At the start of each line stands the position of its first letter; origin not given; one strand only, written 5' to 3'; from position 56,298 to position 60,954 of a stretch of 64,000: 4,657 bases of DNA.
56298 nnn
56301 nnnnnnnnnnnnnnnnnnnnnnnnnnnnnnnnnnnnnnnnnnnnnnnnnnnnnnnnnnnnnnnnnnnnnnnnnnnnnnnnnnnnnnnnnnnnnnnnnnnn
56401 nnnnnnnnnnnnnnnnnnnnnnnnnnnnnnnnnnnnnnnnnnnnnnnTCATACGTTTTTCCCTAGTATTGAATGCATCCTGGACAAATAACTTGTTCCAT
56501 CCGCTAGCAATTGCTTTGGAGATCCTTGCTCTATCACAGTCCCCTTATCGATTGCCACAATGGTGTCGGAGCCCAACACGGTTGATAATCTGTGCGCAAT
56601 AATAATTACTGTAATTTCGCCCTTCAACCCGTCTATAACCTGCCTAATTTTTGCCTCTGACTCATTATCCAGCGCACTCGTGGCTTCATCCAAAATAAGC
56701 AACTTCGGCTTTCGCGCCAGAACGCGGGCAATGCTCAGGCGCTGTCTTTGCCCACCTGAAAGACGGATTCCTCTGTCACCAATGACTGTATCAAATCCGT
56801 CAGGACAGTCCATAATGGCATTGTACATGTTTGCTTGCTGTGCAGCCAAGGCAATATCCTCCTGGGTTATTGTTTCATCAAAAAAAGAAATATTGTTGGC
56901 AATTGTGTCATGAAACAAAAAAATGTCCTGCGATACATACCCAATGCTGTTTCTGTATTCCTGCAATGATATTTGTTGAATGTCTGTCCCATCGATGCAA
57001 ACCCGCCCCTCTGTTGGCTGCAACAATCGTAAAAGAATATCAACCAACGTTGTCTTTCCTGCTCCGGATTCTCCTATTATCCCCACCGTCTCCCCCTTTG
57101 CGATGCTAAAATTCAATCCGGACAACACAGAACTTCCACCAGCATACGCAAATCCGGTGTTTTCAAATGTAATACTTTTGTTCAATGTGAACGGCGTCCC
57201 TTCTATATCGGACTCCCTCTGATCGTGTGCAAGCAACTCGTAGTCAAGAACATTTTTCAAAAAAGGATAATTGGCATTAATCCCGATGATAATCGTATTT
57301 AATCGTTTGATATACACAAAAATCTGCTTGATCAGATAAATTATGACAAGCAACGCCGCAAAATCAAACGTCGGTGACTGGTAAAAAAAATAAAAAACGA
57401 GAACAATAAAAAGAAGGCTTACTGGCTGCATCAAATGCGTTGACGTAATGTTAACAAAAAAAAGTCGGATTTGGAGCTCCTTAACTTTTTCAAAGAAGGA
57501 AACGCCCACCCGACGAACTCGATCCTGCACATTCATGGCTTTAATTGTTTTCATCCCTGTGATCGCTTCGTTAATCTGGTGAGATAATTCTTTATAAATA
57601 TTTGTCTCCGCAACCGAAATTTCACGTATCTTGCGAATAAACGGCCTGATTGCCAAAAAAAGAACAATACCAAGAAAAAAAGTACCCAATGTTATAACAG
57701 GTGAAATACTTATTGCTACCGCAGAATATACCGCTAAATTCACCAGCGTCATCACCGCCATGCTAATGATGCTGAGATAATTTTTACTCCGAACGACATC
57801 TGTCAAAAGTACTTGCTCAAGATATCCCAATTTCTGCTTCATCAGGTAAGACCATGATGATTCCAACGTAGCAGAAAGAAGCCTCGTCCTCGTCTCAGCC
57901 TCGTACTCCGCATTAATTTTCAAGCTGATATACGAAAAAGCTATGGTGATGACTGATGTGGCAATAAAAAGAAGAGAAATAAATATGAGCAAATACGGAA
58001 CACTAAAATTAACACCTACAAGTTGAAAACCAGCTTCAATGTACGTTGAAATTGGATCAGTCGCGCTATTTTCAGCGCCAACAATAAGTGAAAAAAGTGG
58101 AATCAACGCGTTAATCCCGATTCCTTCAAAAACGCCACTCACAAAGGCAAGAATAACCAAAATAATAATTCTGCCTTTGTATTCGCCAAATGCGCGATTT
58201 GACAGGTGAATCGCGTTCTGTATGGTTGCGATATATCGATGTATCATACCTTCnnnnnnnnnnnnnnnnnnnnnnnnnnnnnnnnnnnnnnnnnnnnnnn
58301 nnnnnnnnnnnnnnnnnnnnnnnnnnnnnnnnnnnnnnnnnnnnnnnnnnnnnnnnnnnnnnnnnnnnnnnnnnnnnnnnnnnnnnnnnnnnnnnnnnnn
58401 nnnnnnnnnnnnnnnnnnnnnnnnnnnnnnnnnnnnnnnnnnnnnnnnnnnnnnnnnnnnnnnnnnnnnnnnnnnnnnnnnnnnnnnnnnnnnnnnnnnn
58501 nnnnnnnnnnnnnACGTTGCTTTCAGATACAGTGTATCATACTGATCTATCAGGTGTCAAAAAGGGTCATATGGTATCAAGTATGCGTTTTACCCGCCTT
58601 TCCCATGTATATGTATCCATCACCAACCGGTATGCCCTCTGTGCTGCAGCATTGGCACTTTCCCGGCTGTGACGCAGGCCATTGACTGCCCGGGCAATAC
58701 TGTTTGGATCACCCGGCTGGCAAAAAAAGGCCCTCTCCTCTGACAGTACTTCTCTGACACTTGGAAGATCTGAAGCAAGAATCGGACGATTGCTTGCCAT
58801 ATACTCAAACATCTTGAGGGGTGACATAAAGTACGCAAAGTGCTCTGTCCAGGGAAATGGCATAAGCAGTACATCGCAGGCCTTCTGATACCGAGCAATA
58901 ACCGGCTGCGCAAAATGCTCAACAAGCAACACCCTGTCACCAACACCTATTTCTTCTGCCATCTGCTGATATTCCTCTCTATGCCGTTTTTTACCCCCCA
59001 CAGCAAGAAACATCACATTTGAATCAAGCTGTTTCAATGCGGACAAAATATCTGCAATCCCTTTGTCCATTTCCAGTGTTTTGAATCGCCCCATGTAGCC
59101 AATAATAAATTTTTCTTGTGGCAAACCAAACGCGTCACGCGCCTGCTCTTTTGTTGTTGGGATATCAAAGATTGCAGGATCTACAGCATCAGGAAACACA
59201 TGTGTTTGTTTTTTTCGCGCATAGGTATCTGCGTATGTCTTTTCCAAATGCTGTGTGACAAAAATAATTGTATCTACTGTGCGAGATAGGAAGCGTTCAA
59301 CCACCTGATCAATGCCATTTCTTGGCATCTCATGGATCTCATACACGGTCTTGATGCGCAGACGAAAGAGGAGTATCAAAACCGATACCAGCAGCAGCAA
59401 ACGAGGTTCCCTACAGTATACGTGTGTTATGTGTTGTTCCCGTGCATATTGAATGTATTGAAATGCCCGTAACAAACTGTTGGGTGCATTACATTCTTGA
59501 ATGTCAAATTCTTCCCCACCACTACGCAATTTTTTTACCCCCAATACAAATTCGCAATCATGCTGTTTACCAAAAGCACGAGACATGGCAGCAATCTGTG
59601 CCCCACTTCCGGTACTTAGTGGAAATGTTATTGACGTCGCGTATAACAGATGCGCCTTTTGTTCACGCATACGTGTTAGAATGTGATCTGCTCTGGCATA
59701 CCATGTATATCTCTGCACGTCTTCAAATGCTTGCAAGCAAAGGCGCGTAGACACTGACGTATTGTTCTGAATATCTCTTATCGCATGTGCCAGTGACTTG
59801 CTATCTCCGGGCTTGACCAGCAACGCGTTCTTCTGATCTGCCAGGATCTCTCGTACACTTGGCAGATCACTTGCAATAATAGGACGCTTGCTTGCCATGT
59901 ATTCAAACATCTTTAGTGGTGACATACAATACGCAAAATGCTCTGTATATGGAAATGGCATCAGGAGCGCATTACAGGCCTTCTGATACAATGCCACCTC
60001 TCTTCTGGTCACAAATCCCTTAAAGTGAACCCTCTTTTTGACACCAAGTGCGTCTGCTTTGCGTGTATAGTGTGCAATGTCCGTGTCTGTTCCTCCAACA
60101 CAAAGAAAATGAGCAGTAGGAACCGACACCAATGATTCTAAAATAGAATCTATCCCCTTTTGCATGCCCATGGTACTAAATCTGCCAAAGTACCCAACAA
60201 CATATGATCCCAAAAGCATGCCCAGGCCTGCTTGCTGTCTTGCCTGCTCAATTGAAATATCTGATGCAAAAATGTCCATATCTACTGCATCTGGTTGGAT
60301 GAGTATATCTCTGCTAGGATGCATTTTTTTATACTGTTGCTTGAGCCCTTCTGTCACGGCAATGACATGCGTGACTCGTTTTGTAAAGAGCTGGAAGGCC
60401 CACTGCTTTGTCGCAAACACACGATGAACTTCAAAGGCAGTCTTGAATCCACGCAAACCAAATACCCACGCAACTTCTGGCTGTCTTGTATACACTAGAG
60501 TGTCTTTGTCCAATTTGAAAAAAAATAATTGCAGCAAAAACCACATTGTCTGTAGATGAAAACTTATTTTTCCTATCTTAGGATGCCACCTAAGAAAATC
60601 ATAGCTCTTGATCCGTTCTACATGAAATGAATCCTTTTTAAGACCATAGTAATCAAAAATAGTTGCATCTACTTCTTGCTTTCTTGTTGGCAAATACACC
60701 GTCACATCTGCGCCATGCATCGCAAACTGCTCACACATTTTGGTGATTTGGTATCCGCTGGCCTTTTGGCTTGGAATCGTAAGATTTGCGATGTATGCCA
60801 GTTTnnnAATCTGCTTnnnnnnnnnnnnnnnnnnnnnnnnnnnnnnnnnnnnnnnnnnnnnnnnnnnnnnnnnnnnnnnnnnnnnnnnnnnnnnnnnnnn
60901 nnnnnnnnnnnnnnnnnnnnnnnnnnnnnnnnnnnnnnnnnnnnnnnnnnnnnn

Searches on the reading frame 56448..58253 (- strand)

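Call 79: search_protein_families(library=pfam, proteins=[window:56448-58253:-], max_evalue=0.0001)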
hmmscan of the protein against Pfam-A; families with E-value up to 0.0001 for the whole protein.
window:56448-58253:- (601 aa): 4 families
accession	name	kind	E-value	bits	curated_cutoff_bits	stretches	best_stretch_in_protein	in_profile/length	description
PF00005.33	ABC_tran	-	2.5e-36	125.7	25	1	377-526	1-137/137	ABC transporter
PF00664.28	ABC_membrane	-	4.8e-12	46.6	28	1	30-289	2-245/274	ABC transporter transmembrane region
PF02463.25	SMC_N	-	5.2e-08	33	40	1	454-569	135-212/220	RecF/RecN/SMC N terminal domain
PF13555.12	AAA_29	-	6.8e-05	23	27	0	384-415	19-50/61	P-loop containing region of AAA domain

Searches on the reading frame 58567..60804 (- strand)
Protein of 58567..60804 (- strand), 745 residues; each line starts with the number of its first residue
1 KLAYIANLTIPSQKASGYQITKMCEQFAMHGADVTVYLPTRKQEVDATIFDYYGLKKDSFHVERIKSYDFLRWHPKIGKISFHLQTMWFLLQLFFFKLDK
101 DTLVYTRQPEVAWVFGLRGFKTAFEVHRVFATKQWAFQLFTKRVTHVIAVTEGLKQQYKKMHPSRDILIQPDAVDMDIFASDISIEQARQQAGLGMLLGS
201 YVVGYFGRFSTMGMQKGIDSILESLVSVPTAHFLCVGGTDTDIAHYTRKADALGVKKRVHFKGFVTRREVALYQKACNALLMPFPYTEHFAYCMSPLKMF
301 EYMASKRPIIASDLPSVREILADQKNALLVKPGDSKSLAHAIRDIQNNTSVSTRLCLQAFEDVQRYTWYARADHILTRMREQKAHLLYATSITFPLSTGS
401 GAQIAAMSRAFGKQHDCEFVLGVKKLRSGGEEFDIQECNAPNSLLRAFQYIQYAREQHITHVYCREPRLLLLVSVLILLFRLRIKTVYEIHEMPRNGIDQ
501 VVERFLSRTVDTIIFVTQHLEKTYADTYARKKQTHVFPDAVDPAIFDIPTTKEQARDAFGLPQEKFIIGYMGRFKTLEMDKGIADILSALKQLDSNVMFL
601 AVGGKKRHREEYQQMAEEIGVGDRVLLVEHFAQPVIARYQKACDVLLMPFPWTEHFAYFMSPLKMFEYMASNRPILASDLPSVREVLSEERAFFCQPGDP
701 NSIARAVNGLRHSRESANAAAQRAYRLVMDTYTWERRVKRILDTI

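Call 79: search_protein_families(library=pfam, proteins=[window:58567-60804:-], max_evalue=0.0001)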
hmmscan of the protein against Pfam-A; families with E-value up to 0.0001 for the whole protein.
window:58567-60804:- (745 aa): 5 families
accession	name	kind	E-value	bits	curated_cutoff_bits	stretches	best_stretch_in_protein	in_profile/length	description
PF13692.12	Glyco_trans_1_4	-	2.6e-42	144.9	27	2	202-346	3-140/142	Glycosyl transferases group 1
PF00534.26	Glycos_transf_1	-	2.7e-39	134.9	26.4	2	552-726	2-171/172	Glycosyl transferases group 1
PF13524.12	Glyco_trans_1_2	-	4.8e-16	59.4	25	2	656-743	58-144/144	Glycosyl transferase-like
PF13439.12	Glyco_transf_4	-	1.3e-13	51.8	28.5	2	437-543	51-168/170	Glycosyltransferase Family 4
PF13579.12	Glyco_trans_4_4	-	3.5e-06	27.9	29.7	0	444-538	57-156/158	Glycosyl transferase 4-like domain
